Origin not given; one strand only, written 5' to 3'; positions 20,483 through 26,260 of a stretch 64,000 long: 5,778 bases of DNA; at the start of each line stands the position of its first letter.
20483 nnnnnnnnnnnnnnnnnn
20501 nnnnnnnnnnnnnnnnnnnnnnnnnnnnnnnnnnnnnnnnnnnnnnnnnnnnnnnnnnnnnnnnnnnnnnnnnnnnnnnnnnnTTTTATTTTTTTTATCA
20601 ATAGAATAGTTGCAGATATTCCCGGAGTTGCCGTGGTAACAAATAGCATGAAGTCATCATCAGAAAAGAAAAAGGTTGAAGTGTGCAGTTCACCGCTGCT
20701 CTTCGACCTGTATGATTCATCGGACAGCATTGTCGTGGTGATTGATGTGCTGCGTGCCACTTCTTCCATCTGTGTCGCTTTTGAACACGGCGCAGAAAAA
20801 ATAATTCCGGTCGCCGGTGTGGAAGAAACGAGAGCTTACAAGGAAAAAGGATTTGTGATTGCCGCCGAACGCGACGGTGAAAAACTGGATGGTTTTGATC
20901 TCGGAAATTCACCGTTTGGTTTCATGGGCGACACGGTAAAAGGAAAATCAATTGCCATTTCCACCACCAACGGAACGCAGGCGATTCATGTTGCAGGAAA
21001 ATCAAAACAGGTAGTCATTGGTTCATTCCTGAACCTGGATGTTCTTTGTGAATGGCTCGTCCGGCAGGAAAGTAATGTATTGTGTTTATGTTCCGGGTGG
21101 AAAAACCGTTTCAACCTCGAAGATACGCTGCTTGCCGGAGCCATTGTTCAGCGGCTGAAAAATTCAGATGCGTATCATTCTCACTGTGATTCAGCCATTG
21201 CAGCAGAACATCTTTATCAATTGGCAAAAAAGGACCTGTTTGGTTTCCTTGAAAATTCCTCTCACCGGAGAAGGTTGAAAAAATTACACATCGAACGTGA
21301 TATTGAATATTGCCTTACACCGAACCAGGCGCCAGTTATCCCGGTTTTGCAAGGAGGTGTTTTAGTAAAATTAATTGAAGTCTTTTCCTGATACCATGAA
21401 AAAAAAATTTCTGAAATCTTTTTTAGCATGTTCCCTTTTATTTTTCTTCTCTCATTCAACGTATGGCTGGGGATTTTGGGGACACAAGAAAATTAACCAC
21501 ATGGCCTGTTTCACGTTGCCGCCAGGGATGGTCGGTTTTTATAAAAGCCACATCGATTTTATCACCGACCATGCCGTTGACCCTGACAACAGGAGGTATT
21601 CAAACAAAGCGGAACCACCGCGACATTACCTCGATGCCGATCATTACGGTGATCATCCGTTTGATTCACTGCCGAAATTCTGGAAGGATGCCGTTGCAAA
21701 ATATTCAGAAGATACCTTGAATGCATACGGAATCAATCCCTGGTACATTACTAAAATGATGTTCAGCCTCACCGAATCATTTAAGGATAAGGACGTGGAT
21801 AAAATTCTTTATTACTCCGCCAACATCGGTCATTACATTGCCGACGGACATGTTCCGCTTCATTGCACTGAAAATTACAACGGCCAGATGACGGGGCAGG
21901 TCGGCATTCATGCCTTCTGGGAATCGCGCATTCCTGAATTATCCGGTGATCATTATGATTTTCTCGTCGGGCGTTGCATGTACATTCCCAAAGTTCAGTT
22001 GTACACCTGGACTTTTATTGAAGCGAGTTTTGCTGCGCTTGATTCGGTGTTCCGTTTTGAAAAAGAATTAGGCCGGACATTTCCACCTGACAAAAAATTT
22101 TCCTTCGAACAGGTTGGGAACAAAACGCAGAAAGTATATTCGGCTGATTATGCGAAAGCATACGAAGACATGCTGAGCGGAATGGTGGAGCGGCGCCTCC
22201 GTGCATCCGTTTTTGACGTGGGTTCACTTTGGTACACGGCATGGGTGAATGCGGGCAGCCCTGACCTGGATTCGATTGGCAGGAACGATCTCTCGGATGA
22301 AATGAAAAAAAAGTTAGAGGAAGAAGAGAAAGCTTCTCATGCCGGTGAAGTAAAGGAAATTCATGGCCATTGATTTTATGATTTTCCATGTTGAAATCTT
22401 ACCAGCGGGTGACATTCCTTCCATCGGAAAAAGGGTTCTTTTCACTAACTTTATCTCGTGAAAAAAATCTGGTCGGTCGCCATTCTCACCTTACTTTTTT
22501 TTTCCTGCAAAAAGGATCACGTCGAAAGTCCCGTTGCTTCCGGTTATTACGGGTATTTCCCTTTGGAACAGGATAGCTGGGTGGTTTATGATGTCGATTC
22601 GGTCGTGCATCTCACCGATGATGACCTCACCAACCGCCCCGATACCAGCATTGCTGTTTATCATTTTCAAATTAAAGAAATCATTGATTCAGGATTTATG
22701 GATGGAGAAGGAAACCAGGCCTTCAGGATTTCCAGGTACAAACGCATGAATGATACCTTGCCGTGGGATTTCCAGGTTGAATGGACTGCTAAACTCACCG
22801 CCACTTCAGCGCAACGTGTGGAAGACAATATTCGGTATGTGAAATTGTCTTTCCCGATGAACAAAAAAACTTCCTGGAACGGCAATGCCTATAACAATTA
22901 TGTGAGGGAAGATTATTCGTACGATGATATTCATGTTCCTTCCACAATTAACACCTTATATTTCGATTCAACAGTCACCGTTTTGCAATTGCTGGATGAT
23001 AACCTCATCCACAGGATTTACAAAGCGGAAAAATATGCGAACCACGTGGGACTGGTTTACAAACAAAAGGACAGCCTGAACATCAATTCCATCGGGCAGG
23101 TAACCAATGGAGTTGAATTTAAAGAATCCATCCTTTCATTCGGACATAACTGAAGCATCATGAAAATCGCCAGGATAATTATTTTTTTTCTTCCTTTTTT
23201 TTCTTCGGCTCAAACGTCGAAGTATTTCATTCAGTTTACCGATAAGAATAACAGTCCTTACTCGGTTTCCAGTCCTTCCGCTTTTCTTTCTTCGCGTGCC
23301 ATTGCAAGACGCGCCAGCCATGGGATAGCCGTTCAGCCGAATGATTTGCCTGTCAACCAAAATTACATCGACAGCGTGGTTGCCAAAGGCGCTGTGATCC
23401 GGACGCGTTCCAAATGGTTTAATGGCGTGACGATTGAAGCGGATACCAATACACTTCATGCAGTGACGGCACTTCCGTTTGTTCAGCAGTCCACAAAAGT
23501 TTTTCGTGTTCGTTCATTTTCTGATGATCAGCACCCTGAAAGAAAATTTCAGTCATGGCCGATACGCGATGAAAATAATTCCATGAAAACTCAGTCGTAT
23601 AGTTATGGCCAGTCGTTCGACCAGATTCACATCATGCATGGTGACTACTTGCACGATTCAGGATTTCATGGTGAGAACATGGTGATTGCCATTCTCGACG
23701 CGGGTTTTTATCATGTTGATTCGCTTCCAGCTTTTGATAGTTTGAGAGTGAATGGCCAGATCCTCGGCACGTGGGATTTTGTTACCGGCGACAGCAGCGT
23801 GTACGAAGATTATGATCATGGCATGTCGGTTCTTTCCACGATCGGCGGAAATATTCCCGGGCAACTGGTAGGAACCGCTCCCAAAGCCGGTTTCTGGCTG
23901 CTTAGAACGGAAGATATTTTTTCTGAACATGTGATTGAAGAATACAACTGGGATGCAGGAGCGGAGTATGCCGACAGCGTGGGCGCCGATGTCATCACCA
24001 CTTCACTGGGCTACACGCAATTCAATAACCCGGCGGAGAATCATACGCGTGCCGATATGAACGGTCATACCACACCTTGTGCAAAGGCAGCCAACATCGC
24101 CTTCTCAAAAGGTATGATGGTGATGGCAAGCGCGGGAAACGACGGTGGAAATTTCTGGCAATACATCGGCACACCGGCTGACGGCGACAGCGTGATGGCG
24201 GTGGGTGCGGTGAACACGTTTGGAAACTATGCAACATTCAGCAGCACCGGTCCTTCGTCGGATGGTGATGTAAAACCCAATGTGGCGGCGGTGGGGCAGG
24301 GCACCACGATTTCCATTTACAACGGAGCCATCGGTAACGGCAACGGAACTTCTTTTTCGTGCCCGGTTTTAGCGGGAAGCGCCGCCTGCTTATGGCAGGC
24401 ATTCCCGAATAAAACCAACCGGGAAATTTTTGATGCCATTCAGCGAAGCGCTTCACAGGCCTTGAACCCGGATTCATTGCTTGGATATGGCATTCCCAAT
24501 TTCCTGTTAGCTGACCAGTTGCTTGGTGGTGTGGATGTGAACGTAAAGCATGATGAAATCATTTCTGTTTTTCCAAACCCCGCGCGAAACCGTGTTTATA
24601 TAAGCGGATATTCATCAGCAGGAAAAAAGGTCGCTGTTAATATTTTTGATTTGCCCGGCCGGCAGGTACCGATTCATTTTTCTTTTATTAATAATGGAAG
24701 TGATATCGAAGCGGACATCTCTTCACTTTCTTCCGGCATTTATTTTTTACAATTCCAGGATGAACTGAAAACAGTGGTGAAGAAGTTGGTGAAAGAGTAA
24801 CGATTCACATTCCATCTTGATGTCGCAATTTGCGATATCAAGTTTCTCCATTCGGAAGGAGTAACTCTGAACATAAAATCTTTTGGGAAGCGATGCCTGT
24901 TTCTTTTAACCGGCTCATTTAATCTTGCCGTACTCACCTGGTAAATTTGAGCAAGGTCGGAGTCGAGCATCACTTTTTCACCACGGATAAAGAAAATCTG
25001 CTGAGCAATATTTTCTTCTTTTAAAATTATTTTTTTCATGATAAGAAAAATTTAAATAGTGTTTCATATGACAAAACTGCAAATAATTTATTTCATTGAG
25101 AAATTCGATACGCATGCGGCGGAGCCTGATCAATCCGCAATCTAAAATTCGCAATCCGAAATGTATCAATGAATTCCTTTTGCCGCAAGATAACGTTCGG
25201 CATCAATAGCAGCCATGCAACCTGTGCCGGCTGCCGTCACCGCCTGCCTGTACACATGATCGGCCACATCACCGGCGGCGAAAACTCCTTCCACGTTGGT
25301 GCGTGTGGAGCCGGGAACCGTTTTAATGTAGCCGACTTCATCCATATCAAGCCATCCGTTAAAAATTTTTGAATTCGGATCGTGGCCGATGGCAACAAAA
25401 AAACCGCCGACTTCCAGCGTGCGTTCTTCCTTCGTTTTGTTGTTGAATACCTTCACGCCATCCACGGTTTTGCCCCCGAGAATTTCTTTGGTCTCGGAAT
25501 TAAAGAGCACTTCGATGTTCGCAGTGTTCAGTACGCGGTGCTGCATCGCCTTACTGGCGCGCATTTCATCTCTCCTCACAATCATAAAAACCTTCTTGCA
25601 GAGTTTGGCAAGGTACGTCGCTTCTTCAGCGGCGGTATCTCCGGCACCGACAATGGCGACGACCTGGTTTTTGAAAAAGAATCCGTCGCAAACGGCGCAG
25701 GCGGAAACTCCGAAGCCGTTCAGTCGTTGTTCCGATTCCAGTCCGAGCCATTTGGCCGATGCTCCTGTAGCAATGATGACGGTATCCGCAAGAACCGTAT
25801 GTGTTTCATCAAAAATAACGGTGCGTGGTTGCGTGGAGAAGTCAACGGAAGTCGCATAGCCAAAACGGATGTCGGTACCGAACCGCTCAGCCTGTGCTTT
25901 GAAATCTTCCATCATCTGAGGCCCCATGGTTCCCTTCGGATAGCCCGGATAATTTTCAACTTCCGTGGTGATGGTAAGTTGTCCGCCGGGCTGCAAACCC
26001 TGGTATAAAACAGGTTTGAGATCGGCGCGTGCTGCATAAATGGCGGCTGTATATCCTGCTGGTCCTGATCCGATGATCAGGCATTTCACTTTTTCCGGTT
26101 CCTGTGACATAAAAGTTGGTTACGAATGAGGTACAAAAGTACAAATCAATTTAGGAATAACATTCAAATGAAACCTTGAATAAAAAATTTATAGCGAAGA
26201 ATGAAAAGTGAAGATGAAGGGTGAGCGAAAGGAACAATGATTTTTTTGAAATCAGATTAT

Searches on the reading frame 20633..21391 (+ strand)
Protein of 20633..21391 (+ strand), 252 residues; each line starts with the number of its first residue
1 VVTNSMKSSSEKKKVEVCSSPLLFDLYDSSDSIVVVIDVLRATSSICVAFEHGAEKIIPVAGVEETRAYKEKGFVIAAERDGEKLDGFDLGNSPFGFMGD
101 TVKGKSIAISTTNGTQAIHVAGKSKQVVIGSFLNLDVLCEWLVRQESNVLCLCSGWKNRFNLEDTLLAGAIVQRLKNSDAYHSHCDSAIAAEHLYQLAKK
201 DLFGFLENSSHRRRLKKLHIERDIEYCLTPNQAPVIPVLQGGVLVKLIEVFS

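Call 64: search_protein_families(library=pfam, proteins=[window:20633-21391:+], max_evalue=0.00001)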
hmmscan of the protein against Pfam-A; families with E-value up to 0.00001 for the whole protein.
window:20633-21391:+ (252 aa): 1 family
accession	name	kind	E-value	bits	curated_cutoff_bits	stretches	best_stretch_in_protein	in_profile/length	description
PF04029.19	2-ph_phosp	-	3.1e-74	249.4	26.4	1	28-241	11-225/226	2-phosphosulpholactate phosphatase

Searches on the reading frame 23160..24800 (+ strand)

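Call 64: search_protein_families(library=pfam, proteins=[window:23160-24800:+], max_evalue=0.00001)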
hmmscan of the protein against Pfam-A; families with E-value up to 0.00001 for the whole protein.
window:23160-24800:+ (546 aa): 2 families
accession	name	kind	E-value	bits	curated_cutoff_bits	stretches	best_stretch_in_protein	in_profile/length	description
PF00082.27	Peptidase_S8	-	2.3e-35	122.7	21.8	1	171-444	1-288/288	Subtilase family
PF18962.6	Por_Secre_tail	-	2.1e-15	57.2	27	1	470-544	1-74/75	Secretion system C-terminal sorting domain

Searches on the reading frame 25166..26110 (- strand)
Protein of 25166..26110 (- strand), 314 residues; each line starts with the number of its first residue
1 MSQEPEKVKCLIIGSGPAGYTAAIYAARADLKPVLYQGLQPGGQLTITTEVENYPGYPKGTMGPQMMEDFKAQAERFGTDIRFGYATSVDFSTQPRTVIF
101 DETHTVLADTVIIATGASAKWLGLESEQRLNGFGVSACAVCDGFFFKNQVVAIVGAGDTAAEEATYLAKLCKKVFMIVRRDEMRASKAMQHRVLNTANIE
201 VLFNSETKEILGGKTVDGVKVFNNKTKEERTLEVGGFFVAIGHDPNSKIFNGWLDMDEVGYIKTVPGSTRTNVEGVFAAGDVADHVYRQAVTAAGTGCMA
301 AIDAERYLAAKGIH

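Call 65: search_protein_families(library=pfam, proteins=[window:25166-26110:-], max_evalue=0.00001)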
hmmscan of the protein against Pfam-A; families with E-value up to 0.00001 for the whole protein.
window:25166-26110:- (314 aa): 6 families
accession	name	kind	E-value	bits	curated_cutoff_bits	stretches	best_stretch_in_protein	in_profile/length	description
PF07992.20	Pyr_redox_2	-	6.9e-48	164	26.1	1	9-297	2-291/291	Pyridine nucleotide-disulphide oxidoreductase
PF13738.12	Pyr_redox_3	-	2.5e-17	63.6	30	1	98-280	115-305/305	Pyridine nucleotide-disulphide oxidoreductase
PF00070.33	Pyr_redox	-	1e-13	52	22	1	151-221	2-79/82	Pyridine nucleotide-disulphide oxidoreductase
PF01134.28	GIDA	-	3.5e-06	26.8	22.1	0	10-36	2-28/391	Glucose inhibited division protein A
PF00890.30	FAD_binding_2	-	4e-06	26.7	20.4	0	11-45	3-38/414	FAD binding domain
PF12831.13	FAD_oxidored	-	4.1e-06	26.8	27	0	11-49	3-42/416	FAD dependent oxidoreductase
